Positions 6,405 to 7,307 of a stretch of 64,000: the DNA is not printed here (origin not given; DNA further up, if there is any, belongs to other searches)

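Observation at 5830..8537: Operon of a 63-aa protein plus two V4R-like paralogs, sitting between two paralogous lipoproteins and a tandem-sCache_2 lipoprotein with no output domain: candidate ligand-sensing module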

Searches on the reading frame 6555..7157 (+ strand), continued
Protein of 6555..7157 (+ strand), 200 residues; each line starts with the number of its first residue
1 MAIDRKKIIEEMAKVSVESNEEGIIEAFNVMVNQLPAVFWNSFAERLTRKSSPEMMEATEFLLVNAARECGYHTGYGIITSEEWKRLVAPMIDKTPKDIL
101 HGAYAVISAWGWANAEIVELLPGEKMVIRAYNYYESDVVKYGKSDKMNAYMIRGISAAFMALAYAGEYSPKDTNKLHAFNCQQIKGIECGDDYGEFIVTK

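Call 37: search_protein_families(library=ncbifam, proteins=[L060:7831-8973:+, L060:8952-9263:+, L040:10820-11101:+, L060:9452-9988:+, L060:10001-10606:+], max_evalue=0.01)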
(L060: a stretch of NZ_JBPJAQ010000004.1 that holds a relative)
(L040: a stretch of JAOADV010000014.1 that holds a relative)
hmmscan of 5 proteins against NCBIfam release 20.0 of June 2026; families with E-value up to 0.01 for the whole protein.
L060:7831-8973:+ (380 aa): 31 families (the best 25 are shown)
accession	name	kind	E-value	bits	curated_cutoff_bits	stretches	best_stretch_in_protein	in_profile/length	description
TIGR01977.1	am_tr_V_EF2568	hypoth_equivalog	9.2e-95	317.8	377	1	4-371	2-375/376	cysteine desulfurase family protein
NF040779.1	Sec_lyase_SclA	exception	2.1e-73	247.4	525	1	4-372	2-376/378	selenocysteine lyase SclA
TIGR01979.1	sufS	subfamily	5e-54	183.7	475.1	1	40-374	60-400/403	SufS family cysteine desulfurase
NF041166.1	f2_encap_cargo1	exception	7.9e-47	160.7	800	1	46-371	293-622/623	family 2A encapsulin nanocompartment cargo protein cysteine desulfurase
NF008126.0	PRK10874.1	equivalog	2.7e-36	125.5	607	1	31-371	52-394/401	cysteine desulfurase CsdA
NF006791.0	PRK09295.1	equivalog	1.7e-35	122.9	661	1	44-374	69-403/406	cysteine desulfurase SufS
TIGR03392.1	FeS_syn_CsdA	equivalog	2.8e-34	119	493.6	1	35-371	53-391/398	cysteine desulfurase CsdA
TIGR03402.1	FeS_nifS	equivalog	5.2e-34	117.6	530.75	1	43-372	43-369/379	cysteine desulfurase NifS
TIGR01976.1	am_tr_V_VC1184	hypoth_equivalog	2.7e-29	102.7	352.35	1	18-368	34-400/401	cysteine desulfurase-like protein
TIGR03235.1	DNA_S_dndA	equivalog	1.7e-25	90.1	480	1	44-323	44-316/353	cysteine desulfurase DndA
NF010611.0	PRK14012.1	equivalog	2.4e-24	86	548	1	43-373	52-380/406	IscS subfamily cysteine desulfurase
TIGR04343.1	egtE_PLP_lyase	equivalog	1e-22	80.4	400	1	46-303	58-306/370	ergothioneine biosynthesis PLP-dependent enzyme EgtE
TIGR02006.1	IscS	equivalog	4.1e-22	78.8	643.2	1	40-372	45-375/402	IscS subfamily cysteine desulfurase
TIGR03403.1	nifS_epsilon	equivalog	2.5e-18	66.1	587.7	1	53-225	53-228/382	NifS family cysteine desulfurase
NF002806.0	PRK02948.1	subfamily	1.6e-16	60.3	304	1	36-221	36-222/381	IscS subfamily cysteine desulfurase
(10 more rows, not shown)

L060:8952-9263:+ (103 aa): 0 families

L040:10820-11101:+ (93 aa): 0 families

L060:9452-9988:+ (178 aa): 0 families

L060:10001-10606:+ (201 aa): 1 family
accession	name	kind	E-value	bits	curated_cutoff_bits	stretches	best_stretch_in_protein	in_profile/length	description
NF005000.0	PRK06389.1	equivalog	0.0021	17.2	388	1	6-87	126-206/434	argininosuccinate lyase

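Call 41: search_solved_structures(query=A2, max_evalue=10, show_alignments=3)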
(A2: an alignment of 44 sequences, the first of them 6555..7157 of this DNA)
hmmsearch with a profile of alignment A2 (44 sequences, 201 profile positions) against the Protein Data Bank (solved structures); distinct sequences matched with E-value up to 10: 1.
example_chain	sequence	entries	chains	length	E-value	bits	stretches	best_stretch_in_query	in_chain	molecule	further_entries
1qtr_A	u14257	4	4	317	1.7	11.9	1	47-115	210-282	PROLYL AMINOPEPTIDASE | Proline iminopeptidase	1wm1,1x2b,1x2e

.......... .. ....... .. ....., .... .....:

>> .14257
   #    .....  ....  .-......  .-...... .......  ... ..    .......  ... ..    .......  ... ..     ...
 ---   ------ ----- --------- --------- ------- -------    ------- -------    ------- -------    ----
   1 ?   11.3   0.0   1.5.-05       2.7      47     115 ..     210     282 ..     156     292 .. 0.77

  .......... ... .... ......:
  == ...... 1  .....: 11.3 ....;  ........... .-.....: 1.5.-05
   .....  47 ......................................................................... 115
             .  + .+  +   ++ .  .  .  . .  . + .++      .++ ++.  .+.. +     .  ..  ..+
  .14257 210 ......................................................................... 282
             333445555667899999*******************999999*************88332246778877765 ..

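Call 48: search_protein_representatives(alignment_id=A2)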
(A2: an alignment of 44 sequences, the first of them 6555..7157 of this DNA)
Query: 44 sequences, 201 profile positions. Proteins with E-value up to 0.001 (for the whole library): 257; up to 1e-10: 173; up to 1e-30: 39. The best 150 are listed.
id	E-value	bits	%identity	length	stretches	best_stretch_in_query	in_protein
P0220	6.8e-110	382.3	-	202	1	1-201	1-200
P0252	1.8e-86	305.8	-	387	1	2-200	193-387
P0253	1.3e-71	257.3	-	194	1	1-200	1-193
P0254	1.5e-68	247.3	-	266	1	1-141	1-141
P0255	3.4e-63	229.8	-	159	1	1-123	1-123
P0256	5.0e-62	226.0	-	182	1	1-129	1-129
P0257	1.2e-61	224.7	-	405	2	3-193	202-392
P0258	5.3e-60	219.4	-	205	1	1-200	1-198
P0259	6.0e-58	212.7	-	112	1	91-201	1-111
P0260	8.4e-58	212.2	-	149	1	1-125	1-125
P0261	1.1e-56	208.5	-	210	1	3-200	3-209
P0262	8.7e-52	192.5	-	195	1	1-200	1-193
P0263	1.1e-50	188.9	-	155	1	1-119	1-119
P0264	2.6e-49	184.5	-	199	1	3-200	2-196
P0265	5.2e-49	183.5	-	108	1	12-119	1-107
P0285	1.7e-33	132.9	-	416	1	2-200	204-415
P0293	1.3e-29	120.1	-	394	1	2-200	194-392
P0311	2.2e-26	109.6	-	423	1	2-200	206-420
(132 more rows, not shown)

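Call 51: find_encoding_contigs(protein=P0311, flank=8000, max_places=3)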
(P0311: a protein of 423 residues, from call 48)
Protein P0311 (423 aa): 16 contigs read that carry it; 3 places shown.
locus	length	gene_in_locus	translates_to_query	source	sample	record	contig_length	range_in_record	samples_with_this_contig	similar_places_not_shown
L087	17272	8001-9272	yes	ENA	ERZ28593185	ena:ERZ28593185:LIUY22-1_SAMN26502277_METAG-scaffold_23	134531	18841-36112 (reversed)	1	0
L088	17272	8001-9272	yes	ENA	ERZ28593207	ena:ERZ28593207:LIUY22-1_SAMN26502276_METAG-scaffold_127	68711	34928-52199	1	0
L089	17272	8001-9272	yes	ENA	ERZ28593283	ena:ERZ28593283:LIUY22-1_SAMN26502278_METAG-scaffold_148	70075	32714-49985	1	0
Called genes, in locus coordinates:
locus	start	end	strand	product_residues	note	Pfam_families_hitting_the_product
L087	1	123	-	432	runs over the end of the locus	PF11013:DUF2851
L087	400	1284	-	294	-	PF03009:GDPD, PF13653:GDPD_2 (weak)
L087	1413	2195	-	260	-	PF00857:Isochorismatase (faint)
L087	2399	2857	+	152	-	PF01668:SmpB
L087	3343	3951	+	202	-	PF00657:Lipase_GDSL, PF13472:Lipase_GDSL_2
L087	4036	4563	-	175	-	PF00226:DnaJ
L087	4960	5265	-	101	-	PF20584:DUF6787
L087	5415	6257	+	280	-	PF03935:SKN1_KRE6_Sbg1 (weak), PF00722:Glyco_hydro_16, PF26113:GH16_XgeA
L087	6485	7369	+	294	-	PF01040:UbiA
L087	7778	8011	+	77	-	-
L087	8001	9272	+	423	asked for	PF02830:V4R (faint)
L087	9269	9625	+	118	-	-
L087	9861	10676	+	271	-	PF14771:DUF4476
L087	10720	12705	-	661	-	PF13585:CHU_C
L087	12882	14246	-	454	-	PF13393:tRNA-synt_His, PF00587:tRNA-synt_2b (weak), PF03129:HGTP_anticodon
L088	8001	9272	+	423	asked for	PF02830:V4R (faint)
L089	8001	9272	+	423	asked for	PF02830:V4R (faint)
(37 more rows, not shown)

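Call 52: search_protein_families(library=pfam, alignment_id=A3, max_evalue=0.00001)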
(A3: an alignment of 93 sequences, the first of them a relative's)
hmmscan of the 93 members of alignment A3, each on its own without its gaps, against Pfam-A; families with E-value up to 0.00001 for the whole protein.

A. member 1, L007:8330-9193:+ (288 aa): 0 families

B. families by the number of members that match (of 93 scanned): 82 families (the first 25 are shown)
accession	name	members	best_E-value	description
PF00015.26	MCPsignal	17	2.2e-53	Methyl-accepting chemotaxis protein (MCP) signalling domain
PF08448.16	PAS_4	9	7.9e-72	PAS fold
PF13426.13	PAS_9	8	3.2e-73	PAS domain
PF00989.32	PAS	7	3.2e-62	PAS fold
PF00072.30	Response_reg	6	9.2e-25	Response regulator receiver domain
PF08447.18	PAS_3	5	2.5e-45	PAS fold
PF13188.13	PAS_8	5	2.8e-41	PAS domain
PF02518.31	HATPase_c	5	5.3e-26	Histidine kinase-, DNA gyrase B-, and HSP90-like ATPase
PF00672.30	HAMP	5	4.4e-16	HAMP domain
PF18947.5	HAMP_2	4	1.4e-45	HAMP domain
PF02743.24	dCache_1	4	3.8e-22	Cache domain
PF01584.24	CheW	3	1.8e-42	CheW-like domain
PF07228.17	SpoIIE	2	7.7e-48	Stage II sporulation protein E (SpoIIE)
PF12729.13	4HB_MCP_1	2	5.8e-35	Four helix bundle sensory module for signal transduction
PF07568.18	HisKA_2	2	1.6e-30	Histidine kinase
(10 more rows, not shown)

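Call 56: find_encoding_contigs(protein=P0285, flank=6000, max_places=3)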
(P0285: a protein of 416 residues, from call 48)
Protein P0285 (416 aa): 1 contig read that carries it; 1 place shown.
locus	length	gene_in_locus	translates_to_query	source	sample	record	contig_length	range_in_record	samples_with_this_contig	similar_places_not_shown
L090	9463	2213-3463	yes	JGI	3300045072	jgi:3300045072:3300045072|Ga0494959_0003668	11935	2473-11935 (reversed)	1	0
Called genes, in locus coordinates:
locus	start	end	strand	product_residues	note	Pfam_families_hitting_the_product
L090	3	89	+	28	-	?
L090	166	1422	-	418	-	PF14690:Zn_ribbon_ISL3, PF01610:DDE_Tnp_ISL3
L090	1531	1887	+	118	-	-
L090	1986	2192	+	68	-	-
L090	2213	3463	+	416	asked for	-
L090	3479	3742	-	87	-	PF27276:MJ0349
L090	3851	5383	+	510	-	PF03705:CheR_N, PF01739:CheR, PF13432:TPR_16 (faint), PF14559:TPR_19 (faint)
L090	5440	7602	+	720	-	PF01627:Hpt, PF02895:H-kinase_dim, PF02518:HATPase_c, PF01584:CheW, PF00072:Response_reg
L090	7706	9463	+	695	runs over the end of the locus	PF00072:Response_reg, PF00512:HisKA, PF02518:HATPase_c, PF00072:Response_reg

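Call 57: find_encoding_contigs(protein=P0293, flank=6000, max_places=3)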
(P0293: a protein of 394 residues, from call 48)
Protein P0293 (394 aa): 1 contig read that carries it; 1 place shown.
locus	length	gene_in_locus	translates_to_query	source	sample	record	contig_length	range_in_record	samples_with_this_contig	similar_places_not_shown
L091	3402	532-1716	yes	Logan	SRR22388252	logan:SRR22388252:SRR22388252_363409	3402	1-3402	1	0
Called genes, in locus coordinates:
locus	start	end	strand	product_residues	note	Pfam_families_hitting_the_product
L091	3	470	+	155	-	?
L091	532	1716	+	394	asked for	PF02830:V4R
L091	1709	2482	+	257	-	PF12849:PBP_like_2 (weak), PF12974:Phosphonate-bd (faint), PF13531:SBP_bac_11, PF01547:SBP_bac_1 (faint)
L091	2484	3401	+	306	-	?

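Call 70: search_protein_families(library=pfam, proteins=[L047:3613-4878:+, L035:1634-3079:+, L041:1691-3136:+, L016:10640-12322:+, L080:5702-7777:+, L033:5933-7759:+, L043:5095-6186:+, L038:404-1441:+, L061:10693-12399:+, L017:3186-5285:+], max_evalue=0.001)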
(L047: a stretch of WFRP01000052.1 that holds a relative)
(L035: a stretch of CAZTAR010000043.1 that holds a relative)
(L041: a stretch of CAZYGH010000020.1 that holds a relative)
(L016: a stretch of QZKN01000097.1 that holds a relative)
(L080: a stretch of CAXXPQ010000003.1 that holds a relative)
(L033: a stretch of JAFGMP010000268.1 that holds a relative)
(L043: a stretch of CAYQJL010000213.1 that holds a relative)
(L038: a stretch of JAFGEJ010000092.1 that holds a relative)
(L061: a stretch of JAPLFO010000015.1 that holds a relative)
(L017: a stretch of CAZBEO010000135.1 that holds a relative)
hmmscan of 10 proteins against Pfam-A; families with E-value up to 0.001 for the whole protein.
L047:3613-4878:+ (422 aa): 6 families
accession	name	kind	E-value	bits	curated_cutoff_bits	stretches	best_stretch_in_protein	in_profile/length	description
PF00015.26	MCPsignal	-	6.7e-34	117.7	34.6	1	210-374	4-165/172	Methyl-accepting chemotaxis protein (MCP) signalling domain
PF04108.17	ATG17_like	-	2e-07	31.2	43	0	75-257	108-273/355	Autophagy protein ATG17-like domain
PF10498.14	IFT57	-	9.5e-06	25.3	40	1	285-391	226-329/360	Intra-flagellar transport protein 57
PF00672.30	HAMP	-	1e-05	26.2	25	1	75-126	1-52/53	HAMP domain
PF07889.17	DUF1664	-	1.8e-05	25.2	34.6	0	114-192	39-117/124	Protein of unknown function (DUF1664)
PF04802.21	PP4R3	-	0.00054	19.2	27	1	13-126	97-204/497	Phosphatase 4 regulatory subunit 3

L035:1634-3079:+ (482 aa): 2 families
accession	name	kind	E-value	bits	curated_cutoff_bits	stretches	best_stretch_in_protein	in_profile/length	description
PF22673.2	MCP-like_PDC_1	-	4.3e-11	43.7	27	1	107-232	4-113/113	Methyl-accepting chemotaxis protein-like, first PDC sensor domain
PF02743.24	dCache_1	-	2.5e-06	27.7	45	1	143-289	74-211/240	Cache domain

L041:1691-3136:+ (482 aa): 5 families
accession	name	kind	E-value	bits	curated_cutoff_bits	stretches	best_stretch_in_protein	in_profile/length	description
PF00015.26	MCPsignal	-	1.2e-49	168.9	34.6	1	247-403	2-172/172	Methyl-accepting chemotaxis protein (MCP) signalling domain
PF08448.16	PAS_4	-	1.1e-08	35.7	23.1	1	77-180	1-109/110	PAS fold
PF00989.32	PAS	-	9.3e-07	29.3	22.6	1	72-115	2-45/113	PAS fold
PF13188.13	PAS_8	-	1.8e-05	24.9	21.8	1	72-111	2-43/65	PAS domain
PF13426.13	PAS_9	-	0.00011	22.9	27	1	82-176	2-101/103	PAS domain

L016:10640-12322:+ (561 aa): 3 families
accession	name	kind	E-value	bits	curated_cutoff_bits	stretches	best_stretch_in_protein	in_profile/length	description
PF00015.26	MCPsignal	-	1.6e-36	126.2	34.6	1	341-507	4-169/172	Methyl-accepting chemotaxis protein (MCP) signalling domain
PF13682.11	CZB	-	5.8e-10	39.8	29.4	1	84-154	1-63/64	Chemoreceptor zinc-binding domain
PF00672.30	HAMP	-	1.9e-07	31.7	25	1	236-283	6-53/53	HAMP domain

L080:5702-7777:+ (692 aa): 5 families
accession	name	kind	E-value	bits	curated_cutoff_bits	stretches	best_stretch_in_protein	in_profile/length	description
PF00015.26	MCPsignal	-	7.1e-44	150.1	34.6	1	448-603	3-172/172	Methyl-accepting chemotaxis protein (MCP) signalling domain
PF08448.16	PAS_4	-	2e-18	67.1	23.1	1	208-316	1-109/110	PAS fold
PF13426.13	PAS_9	-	3.7e-11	43.6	27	1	212-314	1-103/103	PAS domain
PF13188.13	PAS_8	-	1e-05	25.7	21.8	1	208-251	7-47/65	PAS domain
PF00989.32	PAS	-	1.6e-05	25.3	22.6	1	208-311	7-112/113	PAS fold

L033:5933-7759:+ (609 aa): 2 families
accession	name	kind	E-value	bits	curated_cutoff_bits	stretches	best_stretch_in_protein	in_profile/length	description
PF00015.26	MCPsignal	-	3.6e-36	125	34.6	1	379-533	4-172/172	Methyl-accepting chemotaxis protein (MCP) signalling domain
PF02743.24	dCache_1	-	3.8e-22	79.4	45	1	49-268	15-239/240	Cache domain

L043:5095-6186:+ (364 aa): 2 families
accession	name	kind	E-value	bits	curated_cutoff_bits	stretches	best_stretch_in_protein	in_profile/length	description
PF00015.26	MCPsignal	-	1.2e-49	168.9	34.6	1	132-288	2-172/172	Methyl-accepting chemotaxis protein (MCP) signalling domain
PF06103.16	DUF948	-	4.9e-05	23.9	37.2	1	39-119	3-83/89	Bacterial protein of unknown function (DUF948)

L038:404-1441:+ (346 aa): 1 family
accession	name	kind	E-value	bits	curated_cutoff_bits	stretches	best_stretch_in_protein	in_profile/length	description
PF00015.26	MCPsignal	-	1.4e-42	145.9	34.6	1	140-295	3-172/172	Methyl-accepting chemotaxis protein (MCP) signalling domain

L061:10693-12399:+ (569 aa): 4 families
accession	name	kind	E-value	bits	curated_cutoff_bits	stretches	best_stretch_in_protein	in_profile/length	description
PF00015.26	MCPsignal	-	2.7e-53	180.8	34.6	1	322-505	2-171/172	Methyl-accepting chemotaxis protein (MCP) signalling domain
PF12729.13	4HB_MCP_1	-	5.8e-35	120.9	27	1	6-185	1-180/181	Four helix bundle sensory module for signal transduction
PF00672.30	HAMP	-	3.6e-06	27.6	25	1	210-258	1-52/53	HAMP domain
PF02203.21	TarH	-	2.8e-05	24.5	25.2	1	11-125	9-126/177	Tar ligand binding domain homologue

L017:3186-5285:+ (700 aa): 5 families
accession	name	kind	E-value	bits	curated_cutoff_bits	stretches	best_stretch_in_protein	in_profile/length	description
PF00015.26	MCPsignal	-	2.7e-49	167.7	34.6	1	476-631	3-172/172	Methyl-accepting chemotaxis protein (MCP) signalling domain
PF18575.6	HAMP_N3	-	3.4e-26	91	25.7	2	281-319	4-42/43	HAMP N-terminal domain 3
PF18947.5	HAMP_2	-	4.3e-18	65.5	24.3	1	347-410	2-65/67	HAMP domain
PF21927.1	McpB_HAMP_2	-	3e-06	27.6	27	0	233-272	8-47/49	Methyl-accepting chemotaxis protein McpB, second HAMP domain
PF00672.30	HAMP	-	0.00053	20.7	25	0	325-365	16-51/53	HAMP domain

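Call 71: search_dna_similar(query=window:6555-7154:+, collection=plasmids, mode=protein, max_rows=10)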
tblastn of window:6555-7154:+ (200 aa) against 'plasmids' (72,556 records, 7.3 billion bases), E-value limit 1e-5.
No match.

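Call 72: search_dna_similar(query=window:6555-7154:+, collection=phages, mode=protein, max_rows=10)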
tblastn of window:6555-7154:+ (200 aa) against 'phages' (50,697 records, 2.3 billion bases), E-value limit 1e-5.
No match.

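Call 74: list_cluster_members(proteins=[P0130, P0147, P0184])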
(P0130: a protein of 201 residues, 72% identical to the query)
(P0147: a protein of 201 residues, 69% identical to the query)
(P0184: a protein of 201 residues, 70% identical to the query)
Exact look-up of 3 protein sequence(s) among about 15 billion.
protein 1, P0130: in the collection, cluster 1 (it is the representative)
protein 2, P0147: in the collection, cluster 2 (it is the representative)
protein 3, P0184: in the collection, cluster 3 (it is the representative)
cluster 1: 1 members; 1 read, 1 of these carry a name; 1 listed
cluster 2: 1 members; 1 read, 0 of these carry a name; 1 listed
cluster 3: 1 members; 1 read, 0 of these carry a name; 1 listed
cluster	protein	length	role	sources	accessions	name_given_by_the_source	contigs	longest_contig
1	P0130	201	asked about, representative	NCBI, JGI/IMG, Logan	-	hypothetical protein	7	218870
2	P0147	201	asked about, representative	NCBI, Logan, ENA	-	-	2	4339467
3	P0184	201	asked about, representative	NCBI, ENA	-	-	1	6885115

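Call 76: search_protein_families(library=padloc, proteins=[window:6555-7157:+, L060:8952-9263:+, L060:7831-8973:+], max_evalue=0.01)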
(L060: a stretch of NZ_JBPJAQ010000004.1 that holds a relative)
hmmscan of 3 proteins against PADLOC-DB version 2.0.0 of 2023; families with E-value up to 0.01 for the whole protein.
window:6555-7157:+ (200 aa): 0 families

L060:8952-9263:+ (103 aa): 0 families

L060:7831-8973:+ (380 aa): 2 families
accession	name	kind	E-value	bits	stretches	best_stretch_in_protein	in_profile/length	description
PDLC02759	SspA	-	3.1e-44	149.8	1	43-371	42-368/374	SspA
PDLC02657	DndA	-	1.3e-40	137.9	1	41-370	42-369/372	DndA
